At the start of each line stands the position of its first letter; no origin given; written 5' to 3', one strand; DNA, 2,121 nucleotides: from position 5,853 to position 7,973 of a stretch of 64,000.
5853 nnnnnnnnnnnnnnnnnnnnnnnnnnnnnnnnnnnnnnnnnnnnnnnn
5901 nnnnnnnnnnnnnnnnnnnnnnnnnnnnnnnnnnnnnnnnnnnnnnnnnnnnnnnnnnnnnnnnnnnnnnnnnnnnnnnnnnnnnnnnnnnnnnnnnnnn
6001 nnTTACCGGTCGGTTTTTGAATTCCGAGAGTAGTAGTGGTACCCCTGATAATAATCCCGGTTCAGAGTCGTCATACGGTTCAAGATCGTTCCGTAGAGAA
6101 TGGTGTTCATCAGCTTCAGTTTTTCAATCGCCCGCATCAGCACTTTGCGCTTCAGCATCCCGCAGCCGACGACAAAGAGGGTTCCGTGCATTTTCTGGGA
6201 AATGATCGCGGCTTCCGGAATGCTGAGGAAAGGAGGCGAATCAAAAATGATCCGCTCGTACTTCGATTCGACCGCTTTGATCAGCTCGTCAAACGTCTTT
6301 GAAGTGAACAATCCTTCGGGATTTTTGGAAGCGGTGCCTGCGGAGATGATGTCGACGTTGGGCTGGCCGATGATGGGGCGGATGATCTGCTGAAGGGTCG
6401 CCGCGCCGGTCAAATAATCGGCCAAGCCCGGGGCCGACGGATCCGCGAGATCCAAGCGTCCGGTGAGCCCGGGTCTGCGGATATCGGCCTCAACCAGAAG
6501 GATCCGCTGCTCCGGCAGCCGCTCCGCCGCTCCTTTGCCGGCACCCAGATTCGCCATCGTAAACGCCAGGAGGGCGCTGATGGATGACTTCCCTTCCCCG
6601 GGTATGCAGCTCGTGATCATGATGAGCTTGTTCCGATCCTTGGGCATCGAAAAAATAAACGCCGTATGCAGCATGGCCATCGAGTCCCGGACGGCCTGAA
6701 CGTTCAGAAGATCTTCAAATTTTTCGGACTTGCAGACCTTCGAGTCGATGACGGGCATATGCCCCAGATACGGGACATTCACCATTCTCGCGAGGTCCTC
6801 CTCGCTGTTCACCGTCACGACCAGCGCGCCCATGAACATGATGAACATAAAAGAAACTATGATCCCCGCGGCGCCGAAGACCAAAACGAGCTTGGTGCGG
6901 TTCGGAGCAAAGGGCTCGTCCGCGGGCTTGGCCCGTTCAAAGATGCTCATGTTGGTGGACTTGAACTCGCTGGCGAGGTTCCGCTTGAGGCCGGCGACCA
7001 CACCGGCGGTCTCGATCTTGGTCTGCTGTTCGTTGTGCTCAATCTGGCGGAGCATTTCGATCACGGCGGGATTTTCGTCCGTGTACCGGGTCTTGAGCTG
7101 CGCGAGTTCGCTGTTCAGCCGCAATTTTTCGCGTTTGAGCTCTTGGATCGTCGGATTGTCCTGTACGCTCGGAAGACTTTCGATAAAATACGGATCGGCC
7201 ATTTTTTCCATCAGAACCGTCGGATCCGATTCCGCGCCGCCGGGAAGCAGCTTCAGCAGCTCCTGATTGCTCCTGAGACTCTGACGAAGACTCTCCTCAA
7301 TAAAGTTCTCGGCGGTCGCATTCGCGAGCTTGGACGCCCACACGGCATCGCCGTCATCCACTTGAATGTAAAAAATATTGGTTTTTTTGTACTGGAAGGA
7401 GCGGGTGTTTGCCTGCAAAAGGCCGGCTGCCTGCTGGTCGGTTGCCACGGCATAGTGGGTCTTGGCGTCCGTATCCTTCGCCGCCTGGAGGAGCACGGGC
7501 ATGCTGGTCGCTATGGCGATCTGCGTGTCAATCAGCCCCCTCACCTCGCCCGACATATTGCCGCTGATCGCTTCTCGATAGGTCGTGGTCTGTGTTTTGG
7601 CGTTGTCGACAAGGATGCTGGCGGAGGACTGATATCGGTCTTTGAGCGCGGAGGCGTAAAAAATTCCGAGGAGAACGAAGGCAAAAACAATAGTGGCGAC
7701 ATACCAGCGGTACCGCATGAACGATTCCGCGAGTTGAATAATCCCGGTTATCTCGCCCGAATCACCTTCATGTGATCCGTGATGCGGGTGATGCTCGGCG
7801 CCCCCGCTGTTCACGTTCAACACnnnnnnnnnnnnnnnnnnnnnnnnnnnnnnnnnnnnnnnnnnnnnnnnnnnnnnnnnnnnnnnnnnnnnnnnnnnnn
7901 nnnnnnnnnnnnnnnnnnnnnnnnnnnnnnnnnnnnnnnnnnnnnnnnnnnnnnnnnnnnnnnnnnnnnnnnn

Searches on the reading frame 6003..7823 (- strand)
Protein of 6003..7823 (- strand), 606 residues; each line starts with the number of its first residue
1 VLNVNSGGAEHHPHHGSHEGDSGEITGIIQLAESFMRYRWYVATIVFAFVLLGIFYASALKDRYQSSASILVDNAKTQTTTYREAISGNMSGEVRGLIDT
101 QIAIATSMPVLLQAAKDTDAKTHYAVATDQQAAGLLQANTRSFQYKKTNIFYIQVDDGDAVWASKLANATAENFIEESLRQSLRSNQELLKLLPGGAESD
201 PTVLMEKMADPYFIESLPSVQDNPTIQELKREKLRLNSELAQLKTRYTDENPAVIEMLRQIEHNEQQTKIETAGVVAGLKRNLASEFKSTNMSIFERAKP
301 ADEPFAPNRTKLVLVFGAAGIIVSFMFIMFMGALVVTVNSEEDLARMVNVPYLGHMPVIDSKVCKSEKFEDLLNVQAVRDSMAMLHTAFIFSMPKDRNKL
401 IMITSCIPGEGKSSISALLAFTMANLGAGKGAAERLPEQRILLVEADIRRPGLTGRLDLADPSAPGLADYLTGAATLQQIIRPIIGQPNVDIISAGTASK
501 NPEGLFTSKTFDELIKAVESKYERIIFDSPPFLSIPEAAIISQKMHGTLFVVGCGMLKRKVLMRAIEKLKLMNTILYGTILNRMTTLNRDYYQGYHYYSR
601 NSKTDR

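Call 4: search_protein_families(library=pfam, proteins=[window:6003-7823:-], max_evalue=0.1)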
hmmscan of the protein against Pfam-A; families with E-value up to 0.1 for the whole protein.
window:6003-7823:- (606 aa): 7 families
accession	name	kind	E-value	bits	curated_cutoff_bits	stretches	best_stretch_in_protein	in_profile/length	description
PF02706.20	Wzz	-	2.5e-06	28.1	25.5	1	29-116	6-89/91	Chain length determinant protein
PF13614.12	AAA_31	-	0.0021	18.5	27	1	407-536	10-132/177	AAA domain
PF10609.15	ParA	-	0.0088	15.9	27.1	0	399-431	4-36/246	NUBPL iron-transfer P-loop NTPase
PF22290.1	DmmA-like_N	-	0.013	16.4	33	1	106-176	4-74/124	Dimethylamine monooxygenase subunit DmmA-like, N-terminal domain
PF04325.18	DUF465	-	0.013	15.9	25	1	215-243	19-47/48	Protein of unknown function (DUF465)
PF13807.11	GNVR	-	0.029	14.7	27.7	0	279-329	28-78/82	G-rich domain on putative tyrosine kinase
PF15960.10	DUF4763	-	0.035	13.8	30.1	1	219-268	87-136/236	Domain of unknown function (DUF4763)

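Call 5: search_protein_families(library=ncbifam, proteins=[window:6003-7823:-], max_evalue=0.1)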
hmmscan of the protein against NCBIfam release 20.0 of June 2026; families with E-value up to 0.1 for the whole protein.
window:6003-7823:- (606 aa): 14 families
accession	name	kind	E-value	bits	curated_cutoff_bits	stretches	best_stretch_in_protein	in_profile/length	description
TIGR01007.1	eps_fam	subfamily_domain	2.1e-31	109.1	108.05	1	385-598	6-203/204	polysaccharide biosynthesis tyrosine autokinase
NF008568.0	PRK11519.1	equivalog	1.6e-29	102.7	1068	1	236-605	351-718/720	tyrosine-protein kinase Wzc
TIGR01005.1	eps_transp_fam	subfamily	2e-29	102.4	411.7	3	380-600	528-731/754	exopolysaccharide transport protein family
TIGR03018.1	pepcterm_TyrKin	hypoth_equivalog_domain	5.4e-29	101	230.65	1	384-574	22-201/207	XrtA-associated tyrosine autokinase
NF007350.0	PRK09841.1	equivalog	2.4e-27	95.4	1248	1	375-600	512-720/726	tyrosine-protein kinase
TIGR03007.1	pepcterm_ChnLen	equivalog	4.3e-23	81.3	278.85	3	32-182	7-155/498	XrtA system polysaccharide chain length determinant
TIGR03029.1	EpsG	equivalog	2.2e-18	66.4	313.8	1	382-555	87-246/274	chain length determinant protein tyrosine kinase EpsG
TIGR01006.1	polys_exp_MPA1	subfamily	5.6e-10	39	296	2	283-360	148-225/226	CspC family polysaccharide chain length determinant protein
TIGR01969.1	minD_arch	subfamily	6.4e-07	28.8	201.75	1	400-588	2-174/251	cell division ATPase MinD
TIGR03017.1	EpsF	equivalog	1e-05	24.5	422.75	1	215-276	245-306/444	chain length determinant protein EpsF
TIGR01010.1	BexC_CtrB_KpsE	subfamily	5.6e-05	22.4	437.5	1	226-279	216-269/362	polysaccharide export inner-membrane protein, BexC/CtrB/KpsE family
TIGR01968.1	minD_bact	equivalog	0.0056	16.1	212.9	1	399-530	2-120/261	septum site-determining protein MinD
NF007699.1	PRK10381.1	equivalog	0.065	12.1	300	1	9-130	11-126/368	LPS O-antigen length regulator Wzz(fepE)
NF047398.1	AAA_KGGVGR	domain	0.096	13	90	0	409-478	13-72/190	KGGVGR-motif variant AAA ATPase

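Call 97: search_solved_structures(query=window:6003-7823:-, max_evalue=0.001, show_alignments=1)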
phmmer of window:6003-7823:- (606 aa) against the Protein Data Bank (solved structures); distinct sequences matched with E-value up to 0.001: 15.
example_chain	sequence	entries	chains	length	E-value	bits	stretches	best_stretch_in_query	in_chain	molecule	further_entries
6u1q_A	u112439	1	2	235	2.3e-28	102.3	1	379-599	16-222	VpsO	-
9exq_D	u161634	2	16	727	2.1e-23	86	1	221-605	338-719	Putative transmembrane protein Wzc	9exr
9i2q_D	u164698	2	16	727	1.2e-22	83.4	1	221-601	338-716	Putative transmembrane protein Wzc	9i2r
6z0p_A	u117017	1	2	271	1.5e-22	83.1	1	380-596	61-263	BceF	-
9exo_H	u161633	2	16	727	1.6e-22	83.1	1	221-600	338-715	Putative transmembrane protein Wzc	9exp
7nhr_A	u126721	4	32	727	2.2e-22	82.5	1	221-599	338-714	Putative transmembrane protein Wzc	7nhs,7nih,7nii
7ni2_A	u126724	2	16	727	2.3e-22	82.5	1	221-605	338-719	Tyrosine-protein kinase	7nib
3cio_A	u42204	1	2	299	4e-21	78.4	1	380-600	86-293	Tyrosine-protein kinase etk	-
9xgv_A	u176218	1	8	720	1.4e-17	66.7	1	341-605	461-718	Tyrosine-protein kinase wzc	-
9r62_I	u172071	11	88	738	2e-17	66.2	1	380-605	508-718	Tyrosine-protein kinase wzc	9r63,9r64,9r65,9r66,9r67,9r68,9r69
3la6_A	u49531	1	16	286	8.3e-17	64.2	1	380-605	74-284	Tyrosine-protein kinase wzc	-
4jmp_A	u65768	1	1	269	7.1e-16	61.1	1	337-598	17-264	C-terminal fragment of CapA, Protein tyrosine kinase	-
3bfv_A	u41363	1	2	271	1.4e-15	60.1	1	338-598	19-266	Membrane protein CapA1, Protein tyrosine kinase,Protein tyrosine kinase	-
4jlv_A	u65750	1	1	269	1.4e-15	60.1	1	338-599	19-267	C-terminal fragment of Membrane protein CapA1, Putative uncharacterized protein capB1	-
2ved_A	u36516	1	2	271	7.2e-15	57.8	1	338-598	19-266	MEMBRANE PROTEIN CAPA1, PROTEIN TYROSINE KINASE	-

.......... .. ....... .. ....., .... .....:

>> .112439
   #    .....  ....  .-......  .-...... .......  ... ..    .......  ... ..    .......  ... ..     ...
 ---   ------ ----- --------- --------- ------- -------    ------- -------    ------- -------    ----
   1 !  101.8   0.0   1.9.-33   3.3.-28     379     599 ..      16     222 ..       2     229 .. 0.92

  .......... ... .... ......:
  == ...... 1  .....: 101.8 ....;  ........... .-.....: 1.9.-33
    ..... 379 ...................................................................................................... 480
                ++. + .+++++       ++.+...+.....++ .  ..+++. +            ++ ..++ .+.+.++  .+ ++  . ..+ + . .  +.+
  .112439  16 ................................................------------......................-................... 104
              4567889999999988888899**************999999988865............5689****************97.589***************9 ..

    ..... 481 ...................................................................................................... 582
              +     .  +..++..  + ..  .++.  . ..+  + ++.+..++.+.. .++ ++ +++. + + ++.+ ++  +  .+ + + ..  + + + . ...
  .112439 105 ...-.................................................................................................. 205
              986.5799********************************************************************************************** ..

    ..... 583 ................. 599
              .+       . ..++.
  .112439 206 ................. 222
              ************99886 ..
